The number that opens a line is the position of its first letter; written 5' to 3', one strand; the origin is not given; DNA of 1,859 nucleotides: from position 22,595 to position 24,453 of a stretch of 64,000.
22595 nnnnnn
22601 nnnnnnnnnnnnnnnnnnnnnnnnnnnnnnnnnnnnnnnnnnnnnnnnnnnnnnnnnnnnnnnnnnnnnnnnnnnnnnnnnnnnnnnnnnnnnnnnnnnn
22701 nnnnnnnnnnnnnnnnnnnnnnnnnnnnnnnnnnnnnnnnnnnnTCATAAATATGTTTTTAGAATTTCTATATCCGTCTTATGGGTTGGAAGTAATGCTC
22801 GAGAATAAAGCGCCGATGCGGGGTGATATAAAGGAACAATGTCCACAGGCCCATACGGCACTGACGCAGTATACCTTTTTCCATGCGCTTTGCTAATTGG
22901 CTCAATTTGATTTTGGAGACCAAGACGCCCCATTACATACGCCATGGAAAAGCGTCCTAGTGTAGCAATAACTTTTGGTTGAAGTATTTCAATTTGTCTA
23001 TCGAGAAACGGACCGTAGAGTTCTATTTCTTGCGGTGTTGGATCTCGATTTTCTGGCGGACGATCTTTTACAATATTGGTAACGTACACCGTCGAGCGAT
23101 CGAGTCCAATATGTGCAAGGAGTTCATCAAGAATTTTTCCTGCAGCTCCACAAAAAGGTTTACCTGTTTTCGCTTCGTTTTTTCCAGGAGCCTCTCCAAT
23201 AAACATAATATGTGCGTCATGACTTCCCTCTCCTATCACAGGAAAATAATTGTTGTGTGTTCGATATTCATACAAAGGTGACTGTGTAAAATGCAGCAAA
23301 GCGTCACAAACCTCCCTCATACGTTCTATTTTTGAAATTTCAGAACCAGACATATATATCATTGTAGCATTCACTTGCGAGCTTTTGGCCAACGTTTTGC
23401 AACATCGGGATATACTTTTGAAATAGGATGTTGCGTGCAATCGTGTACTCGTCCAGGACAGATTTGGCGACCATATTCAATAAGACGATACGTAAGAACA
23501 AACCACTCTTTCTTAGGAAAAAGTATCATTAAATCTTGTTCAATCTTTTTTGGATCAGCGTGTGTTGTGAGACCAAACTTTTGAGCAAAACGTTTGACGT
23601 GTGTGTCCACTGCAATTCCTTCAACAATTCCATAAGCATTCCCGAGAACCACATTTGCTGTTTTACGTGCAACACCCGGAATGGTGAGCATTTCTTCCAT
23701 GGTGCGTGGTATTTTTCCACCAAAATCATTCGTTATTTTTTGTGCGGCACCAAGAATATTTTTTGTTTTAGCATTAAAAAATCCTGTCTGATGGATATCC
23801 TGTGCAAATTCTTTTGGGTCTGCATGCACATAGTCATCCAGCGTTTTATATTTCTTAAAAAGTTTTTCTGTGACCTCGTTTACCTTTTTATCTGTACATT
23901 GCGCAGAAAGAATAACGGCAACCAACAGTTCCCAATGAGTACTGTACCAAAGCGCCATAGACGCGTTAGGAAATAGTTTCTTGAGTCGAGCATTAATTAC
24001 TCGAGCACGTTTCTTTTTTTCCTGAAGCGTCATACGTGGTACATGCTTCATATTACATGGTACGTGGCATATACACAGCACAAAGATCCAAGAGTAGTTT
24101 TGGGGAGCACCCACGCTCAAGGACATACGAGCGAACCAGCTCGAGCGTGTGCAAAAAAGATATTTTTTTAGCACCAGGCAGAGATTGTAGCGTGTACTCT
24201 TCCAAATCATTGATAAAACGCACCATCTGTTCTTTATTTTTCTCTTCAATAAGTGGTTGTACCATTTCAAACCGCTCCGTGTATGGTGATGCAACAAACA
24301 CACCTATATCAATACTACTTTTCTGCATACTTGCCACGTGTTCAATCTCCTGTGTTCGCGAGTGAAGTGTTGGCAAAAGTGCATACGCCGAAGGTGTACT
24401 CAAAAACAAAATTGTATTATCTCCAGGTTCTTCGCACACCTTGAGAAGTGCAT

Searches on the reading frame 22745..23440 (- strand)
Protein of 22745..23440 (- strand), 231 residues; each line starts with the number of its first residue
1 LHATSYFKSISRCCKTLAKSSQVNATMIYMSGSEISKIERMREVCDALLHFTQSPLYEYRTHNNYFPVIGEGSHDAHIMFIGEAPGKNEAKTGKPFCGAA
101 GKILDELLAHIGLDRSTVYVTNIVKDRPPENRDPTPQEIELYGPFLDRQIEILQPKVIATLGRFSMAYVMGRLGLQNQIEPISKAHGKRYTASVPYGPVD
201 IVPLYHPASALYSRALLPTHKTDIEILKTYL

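Call 55: search_protein_families(library=pfam, proteins=[window:22745-23440:-], max_evalue=0.001)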
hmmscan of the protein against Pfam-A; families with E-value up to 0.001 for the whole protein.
window:22745-23440:- (231 aa): 1 family
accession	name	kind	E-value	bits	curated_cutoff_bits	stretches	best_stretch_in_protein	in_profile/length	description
PF03167.25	UDG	-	4.7e-31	108.2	24.3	1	70-215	2-126/141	Uracil DNA glycosylase superfamily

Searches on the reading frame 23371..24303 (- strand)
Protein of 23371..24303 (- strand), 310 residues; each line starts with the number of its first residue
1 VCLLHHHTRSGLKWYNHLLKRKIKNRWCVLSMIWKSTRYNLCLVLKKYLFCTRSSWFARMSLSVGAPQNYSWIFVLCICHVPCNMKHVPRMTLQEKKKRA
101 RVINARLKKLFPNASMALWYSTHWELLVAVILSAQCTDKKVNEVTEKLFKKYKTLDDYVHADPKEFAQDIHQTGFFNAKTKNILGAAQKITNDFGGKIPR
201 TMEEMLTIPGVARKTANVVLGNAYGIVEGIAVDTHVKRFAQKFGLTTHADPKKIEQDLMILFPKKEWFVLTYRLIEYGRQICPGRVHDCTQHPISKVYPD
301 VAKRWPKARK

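Call 55: search_protein_families(library=pfam, proteins=[window:23371-24303:-], max_evalue=0.001)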
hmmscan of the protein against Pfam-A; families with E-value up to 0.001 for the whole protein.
window:23371-24303:- (310 aa): 2 families
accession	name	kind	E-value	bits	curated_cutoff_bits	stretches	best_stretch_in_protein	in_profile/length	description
PF00730.31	HhH-GPD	-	6.1e-23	81.7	26.2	1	128-263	1-107/108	HhH-GPD superfamily base excision DNA repair protein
PF00633.29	HHH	-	5.5e-06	26.4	24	1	194-220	2-28/30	Helix-hairpin-helix motif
